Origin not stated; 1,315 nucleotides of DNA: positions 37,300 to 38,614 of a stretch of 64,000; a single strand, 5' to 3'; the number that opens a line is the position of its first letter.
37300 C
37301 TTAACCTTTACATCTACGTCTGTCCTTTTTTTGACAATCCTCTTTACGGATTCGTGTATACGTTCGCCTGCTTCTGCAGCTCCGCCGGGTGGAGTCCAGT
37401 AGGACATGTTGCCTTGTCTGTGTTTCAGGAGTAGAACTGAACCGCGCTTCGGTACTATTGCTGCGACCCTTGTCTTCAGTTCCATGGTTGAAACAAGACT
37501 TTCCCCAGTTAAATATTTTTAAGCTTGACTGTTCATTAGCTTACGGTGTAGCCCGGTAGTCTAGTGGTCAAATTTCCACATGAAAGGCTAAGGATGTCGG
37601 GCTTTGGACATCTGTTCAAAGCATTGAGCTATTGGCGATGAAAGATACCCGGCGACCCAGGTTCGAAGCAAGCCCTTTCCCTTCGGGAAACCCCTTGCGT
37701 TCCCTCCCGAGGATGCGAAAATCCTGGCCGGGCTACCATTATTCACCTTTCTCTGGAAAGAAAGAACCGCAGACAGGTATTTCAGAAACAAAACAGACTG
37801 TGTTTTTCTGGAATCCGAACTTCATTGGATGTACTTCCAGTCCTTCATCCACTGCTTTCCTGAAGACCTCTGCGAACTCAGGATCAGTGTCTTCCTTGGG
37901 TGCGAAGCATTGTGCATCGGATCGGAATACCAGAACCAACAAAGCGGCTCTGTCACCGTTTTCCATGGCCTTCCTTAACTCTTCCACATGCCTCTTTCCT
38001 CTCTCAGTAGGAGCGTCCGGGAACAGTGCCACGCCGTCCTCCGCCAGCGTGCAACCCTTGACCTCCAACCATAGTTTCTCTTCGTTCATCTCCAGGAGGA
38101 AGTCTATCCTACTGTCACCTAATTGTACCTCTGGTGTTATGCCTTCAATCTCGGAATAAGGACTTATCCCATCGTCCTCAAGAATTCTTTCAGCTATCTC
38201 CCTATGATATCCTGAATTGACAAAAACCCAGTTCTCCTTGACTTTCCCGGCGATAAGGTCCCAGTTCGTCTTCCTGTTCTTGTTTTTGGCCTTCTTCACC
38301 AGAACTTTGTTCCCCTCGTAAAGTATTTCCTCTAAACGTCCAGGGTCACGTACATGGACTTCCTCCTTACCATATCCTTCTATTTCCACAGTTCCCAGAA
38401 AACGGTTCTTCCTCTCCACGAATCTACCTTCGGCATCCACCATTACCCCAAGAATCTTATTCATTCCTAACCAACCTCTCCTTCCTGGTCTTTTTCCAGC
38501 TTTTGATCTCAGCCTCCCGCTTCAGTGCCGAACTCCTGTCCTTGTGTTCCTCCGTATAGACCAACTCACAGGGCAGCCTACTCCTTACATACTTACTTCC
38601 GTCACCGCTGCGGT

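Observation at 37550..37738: tRNA-Gln(UUG) gene apparently split by three introns, two at non-canonical positions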

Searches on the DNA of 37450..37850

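Call 5: search_rna_families(source=window, start=37450, end=37850, threshold=evalue, max_evalue=10, show_alignments=5)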
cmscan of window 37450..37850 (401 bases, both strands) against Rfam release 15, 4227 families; matches with E-value up to 10: 2.
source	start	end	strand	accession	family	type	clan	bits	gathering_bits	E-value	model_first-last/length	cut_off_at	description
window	37782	37825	-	RF01563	DdR13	Gene; snRNA; snoRNA; CD-box;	-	16.4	65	0.62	42-80/80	no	Dictyostelium snoRNA DdR13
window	37645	37773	-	RF01955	NEAT1_1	Gene; lncRNA;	-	11.5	50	9.6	1-122/122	no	Nuclear enriched abundant transcript 1 conserved region 1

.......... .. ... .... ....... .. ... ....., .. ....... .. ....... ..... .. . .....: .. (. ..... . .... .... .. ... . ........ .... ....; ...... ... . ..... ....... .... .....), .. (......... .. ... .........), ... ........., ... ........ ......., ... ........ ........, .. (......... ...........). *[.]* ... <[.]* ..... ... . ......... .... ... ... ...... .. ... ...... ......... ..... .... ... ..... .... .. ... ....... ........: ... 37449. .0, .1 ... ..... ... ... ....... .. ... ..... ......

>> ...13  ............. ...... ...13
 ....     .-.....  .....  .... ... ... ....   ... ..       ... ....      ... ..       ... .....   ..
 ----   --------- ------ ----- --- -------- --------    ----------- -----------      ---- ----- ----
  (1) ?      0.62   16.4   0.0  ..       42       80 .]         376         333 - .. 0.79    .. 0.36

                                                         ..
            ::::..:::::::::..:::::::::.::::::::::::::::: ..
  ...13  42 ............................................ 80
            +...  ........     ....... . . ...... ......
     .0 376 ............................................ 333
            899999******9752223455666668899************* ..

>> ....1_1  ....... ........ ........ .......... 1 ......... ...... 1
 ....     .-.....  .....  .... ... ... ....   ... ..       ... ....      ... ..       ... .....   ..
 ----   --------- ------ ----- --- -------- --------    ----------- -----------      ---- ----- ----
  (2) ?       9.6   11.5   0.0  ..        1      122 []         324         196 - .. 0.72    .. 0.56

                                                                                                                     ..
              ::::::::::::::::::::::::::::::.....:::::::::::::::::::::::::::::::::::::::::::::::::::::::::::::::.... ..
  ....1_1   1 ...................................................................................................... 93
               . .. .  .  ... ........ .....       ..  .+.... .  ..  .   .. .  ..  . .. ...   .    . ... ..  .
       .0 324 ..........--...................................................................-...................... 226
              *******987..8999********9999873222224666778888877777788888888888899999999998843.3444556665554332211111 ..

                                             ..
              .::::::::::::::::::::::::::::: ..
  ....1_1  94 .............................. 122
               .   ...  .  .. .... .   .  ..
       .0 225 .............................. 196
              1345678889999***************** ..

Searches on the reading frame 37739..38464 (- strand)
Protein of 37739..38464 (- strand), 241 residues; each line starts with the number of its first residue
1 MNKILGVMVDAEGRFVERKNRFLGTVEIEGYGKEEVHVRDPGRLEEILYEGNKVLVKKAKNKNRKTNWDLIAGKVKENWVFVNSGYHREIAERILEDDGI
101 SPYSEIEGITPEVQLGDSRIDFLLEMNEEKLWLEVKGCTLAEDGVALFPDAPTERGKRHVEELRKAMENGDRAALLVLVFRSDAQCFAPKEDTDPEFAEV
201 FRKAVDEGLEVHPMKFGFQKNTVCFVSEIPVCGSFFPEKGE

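Call 8: find_encoding_contigs(protein=window:37739-38464:-, flank=3000, max_places=6)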
Protein window:37739-38464:- (241 aa): 6 contigs read that carry it; 3 places shown.
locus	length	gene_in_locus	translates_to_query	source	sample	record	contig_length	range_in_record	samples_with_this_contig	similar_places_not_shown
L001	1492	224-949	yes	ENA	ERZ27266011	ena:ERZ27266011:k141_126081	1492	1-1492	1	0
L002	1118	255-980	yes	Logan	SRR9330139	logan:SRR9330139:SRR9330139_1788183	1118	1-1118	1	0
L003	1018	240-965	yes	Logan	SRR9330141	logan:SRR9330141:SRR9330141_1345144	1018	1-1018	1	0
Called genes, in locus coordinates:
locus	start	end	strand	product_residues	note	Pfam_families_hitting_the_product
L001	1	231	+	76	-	?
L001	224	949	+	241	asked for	PF17746:SfsA_N, PF03749:SfsA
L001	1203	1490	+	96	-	?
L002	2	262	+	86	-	?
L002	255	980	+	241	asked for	PF17746:SfsA_N, PF03749:SfsA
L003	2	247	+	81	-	?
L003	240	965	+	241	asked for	PF17746:SfsA_N, PF03749:SfsA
